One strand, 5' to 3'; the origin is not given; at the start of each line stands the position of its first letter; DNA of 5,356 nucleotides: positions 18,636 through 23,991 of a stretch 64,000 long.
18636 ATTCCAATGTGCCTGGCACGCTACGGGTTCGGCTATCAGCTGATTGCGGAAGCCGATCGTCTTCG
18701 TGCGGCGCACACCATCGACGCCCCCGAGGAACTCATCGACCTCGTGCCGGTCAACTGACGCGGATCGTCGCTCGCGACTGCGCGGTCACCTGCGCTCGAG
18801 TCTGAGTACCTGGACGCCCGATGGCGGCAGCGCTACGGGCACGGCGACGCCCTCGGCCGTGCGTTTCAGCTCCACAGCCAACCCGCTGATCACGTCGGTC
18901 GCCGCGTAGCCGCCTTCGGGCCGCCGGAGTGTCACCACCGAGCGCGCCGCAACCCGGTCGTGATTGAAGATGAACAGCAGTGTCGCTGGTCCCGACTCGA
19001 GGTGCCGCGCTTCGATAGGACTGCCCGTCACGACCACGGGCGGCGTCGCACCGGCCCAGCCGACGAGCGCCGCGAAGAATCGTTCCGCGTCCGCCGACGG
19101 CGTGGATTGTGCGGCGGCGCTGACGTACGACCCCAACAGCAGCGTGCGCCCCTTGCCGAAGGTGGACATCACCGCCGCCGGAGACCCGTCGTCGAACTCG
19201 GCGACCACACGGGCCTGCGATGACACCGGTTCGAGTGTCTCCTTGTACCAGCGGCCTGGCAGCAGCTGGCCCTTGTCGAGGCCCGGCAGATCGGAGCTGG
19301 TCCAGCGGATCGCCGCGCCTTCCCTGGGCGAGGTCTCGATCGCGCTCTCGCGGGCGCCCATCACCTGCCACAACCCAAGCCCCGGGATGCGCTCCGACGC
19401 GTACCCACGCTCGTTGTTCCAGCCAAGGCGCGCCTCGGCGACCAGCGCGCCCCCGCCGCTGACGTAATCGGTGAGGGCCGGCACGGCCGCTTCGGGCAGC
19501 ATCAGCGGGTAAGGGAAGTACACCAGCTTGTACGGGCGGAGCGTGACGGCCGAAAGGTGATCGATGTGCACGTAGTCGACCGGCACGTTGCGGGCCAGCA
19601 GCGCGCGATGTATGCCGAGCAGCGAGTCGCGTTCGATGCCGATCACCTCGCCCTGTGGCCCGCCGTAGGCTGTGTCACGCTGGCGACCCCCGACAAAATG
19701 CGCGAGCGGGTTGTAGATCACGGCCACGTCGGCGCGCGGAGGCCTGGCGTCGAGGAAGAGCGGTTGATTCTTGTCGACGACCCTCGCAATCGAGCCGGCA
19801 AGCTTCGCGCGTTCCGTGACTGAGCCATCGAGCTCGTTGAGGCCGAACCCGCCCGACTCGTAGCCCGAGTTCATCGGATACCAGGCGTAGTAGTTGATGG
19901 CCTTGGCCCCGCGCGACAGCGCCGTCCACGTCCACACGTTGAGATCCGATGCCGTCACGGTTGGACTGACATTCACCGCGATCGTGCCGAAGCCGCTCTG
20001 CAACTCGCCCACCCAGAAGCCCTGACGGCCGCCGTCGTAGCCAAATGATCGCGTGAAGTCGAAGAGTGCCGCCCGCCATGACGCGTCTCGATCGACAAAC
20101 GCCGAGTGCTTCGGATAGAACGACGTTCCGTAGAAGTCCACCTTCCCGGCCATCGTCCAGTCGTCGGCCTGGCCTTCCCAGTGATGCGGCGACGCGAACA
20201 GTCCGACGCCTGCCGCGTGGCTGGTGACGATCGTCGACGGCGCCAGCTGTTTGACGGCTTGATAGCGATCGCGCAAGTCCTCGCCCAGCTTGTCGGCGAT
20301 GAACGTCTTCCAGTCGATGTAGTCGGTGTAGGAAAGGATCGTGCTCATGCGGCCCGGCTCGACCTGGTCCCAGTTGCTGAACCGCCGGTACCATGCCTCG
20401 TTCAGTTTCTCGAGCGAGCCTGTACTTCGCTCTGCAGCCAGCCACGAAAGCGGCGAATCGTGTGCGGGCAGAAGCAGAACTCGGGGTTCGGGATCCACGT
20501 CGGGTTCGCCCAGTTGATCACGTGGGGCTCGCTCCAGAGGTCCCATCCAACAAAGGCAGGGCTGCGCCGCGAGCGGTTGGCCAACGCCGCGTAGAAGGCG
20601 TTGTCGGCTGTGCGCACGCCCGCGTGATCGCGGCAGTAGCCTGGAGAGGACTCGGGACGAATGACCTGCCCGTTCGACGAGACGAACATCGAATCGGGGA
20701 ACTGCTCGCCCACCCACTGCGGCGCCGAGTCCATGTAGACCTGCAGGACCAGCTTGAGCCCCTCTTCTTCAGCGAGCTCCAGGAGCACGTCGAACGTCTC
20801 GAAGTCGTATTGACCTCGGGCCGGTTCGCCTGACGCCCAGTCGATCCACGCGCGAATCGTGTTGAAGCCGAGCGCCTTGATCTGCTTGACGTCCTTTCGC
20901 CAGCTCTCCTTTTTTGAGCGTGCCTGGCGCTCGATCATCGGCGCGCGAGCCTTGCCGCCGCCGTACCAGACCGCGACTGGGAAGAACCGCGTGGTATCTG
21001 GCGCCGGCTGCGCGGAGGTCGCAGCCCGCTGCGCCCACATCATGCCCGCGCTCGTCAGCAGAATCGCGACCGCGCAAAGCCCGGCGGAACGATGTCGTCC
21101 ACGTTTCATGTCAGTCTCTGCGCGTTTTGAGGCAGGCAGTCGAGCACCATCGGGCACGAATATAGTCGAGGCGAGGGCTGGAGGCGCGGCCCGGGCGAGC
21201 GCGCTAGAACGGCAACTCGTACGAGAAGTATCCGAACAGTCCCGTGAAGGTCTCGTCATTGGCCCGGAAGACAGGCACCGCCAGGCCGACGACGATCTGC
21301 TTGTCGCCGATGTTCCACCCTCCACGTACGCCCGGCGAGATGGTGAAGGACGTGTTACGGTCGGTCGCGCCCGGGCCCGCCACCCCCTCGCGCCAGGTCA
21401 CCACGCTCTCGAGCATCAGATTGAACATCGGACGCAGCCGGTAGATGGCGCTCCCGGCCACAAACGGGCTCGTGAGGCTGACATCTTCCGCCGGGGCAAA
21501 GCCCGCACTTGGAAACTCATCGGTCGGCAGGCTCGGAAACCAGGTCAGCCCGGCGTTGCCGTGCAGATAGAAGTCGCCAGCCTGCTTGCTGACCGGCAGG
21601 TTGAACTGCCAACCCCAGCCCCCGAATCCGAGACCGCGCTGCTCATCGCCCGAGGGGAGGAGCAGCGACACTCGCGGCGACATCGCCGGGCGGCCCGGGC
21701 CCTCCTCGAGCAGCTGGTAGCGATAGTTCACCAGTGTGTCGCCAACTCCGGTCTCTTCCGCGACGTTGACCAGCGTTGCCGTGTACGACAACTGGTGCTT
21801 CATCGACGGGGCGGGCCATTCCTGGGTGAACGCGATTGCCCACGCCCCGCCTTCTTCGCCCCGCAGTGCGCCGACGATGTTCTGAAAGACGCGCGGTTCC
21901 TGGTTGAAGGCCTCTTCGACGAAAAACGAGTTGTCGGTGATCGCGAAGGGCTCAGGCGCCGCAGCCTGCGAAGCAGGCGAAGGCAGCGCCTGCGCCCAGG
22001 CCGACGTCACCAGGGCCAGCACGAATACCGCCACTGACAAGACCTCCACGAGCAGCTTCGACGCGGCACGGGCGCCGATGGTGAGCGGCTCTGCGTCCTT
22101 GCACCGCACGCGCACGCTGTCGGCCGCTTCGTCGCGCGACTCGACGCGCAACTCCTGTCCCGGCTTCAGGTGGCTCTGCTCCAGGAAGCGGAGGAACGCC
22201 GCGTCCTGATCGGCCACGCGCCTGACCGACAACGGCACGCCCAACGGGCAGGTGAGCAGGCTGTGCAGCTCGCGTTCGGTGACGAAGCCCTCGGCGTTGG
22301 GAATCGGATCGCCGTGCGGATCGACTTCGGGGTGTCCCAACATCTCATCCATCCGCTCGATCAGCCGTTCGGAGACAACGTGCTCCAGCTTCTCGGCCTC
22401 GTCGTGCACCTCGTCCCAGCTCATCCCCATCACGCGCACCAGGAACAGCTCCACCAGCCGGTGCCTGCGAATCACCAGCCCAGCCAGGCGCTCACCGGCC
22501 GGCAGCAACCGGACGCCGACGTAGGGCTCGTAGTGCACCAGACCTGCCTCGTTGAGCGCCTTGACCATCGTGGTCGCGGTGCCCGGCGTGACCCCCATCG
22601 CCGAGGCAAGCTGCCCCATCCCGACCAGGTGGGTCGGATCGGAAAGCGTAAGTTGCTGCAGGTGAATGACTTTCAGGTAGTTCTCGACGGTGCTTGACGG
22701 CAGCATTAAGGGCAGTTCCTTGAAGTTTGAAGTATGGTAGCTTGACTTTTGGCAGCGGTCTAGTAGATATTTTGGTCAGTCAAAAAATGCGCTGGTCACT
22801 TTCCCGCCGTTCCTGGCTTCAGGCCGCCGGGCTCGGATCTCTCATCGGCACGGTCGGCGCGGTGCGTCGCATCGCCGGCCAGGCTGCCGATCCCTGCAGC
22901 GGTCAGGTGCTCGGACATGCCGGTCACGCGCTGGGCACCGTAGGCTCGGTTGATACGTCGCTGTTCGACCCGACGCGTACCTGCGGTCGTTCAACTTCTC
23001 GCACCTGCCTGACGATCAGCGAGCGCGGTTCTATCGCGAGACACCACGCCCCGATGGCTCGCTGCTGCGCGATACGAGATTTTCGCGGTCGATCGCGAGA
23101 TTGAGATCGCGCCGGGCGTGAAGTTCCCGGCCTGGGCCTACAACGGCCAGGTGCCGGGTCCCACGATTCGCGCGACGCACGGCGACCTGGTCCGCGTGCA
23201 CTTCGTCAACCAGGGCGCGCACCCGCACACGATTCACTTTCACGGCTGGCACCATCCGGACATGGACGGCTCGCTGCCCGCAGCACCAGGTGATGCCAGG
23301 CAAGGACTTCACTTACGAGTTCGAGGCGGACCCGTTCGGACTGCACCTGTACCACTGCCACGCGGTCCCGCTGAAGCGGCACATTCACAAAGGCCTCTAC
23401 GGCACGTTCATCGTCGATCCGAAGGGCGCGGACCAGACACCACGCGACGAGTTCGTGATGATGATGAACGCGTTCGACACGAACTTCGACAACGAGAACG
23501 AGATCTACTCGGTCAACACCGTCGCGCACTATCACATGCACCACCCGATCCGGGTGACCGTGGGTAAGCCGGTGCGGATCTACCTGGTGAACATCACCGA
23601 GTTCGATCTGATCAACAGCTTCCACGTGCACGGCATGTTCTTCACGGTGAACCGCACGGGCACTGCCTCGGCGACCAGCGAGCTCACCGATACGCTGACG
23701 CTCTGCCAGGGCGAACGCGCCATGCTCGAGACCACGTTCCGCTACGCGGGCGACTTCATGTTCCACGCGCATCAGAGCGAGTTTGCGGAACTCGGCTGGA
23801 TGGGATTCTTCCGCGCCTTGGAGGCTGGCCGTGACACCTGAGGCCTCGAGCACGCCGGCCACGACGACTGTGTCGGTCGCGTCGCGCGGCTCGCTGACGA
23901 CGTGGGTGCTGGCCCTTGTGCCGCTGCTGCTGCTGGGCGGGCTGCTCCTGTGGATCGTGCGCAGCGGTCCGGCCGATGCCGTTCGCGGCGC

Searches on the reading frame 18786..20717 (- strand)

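Call 63: search_protein_families(library=pfam, proteins=[window:18786-20717:-], max_evalue=0.00001)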
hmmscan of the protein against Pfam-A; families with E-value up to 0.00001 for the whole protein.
window:18786-20717:- (643 aa): 2 families
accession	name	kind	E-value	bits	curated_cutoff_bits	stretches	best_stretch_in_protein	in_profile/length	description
PF02449.21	Glyco_hydro_42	-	2.4e-19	70.4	21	1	92-293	157-351/376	Beta-galactosidase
PF08532.16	Glyco_hydro_42M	-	6.8e-15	55.6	25.8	1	330-534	2-190/207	Beta-galactosidase trimerisation domain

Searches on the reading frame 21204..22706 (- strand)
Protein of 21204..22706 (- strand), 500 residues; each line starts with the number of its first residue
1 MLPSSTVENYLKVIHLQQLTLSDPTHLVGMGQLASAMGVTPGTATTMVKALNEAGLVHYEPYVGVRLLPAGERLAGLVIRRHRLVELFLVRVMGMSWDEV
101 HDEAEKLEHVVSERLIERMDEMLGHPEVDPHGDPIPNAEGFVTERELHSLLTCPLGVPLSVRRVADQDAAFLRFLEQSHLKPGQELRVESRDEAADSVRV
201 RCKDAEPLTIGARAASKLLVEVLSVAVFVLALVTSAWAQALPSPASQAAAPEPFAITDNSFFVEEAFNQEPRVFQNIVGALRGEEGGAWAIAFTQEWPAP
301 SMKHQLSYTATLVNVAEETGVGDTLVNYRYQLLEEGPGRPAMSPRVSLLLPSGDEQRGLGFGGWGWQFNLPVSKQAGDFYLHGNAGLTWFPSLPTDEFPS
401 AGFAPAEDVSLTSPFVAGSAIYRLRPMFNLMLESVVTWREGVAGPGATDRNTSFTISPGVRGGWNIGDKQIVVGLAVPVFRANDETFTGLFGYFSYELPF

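Call 63: search_protein_families(library=pfam, proteins=[window:21204-22706:-], max_evalue=0.00001)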
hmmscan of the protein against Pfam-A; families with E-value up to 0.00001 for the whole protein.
window:21204-22706:- (500 aa): 3 families
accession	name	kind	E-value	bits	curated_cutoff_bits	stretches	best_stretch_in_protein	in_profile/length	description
PF02742.21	Fe_dep_repr_C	-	5.8e-31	106.7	27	1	69-137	2-70/70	Iron dependent repressor, metal binding and dimerisation domain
PF01325.25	Fe_dep_repress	-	6.9e-12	45.8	26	1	5-65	4-60/60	Iron dependent repressor, N-terminal DNA binding domain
PF04023.20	FeoA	-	9.2e-11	42.1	23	1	149-221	2-73/74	FeoA domain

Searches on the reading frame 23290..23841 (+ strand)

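Call 63: search_protein_families(library=pfam, proteins=[window:23290-23841:+], max_evalue=0.00001)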
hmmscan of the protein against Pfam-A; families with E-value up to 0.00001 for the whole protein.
window:23290-23841:+ (183 aa): 2 families
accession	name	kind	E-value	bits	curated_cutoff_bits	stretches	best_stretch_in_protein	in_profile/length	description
PF07731.20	Cu-oxidase_2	-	2.6e-17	63.3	20.4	1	65-175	20-132/137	Multicopper oxidase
PF07732.21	Cu-oxidase_3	-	3.5e-08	34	21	0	2-45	76-117/119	Multicopper oxidase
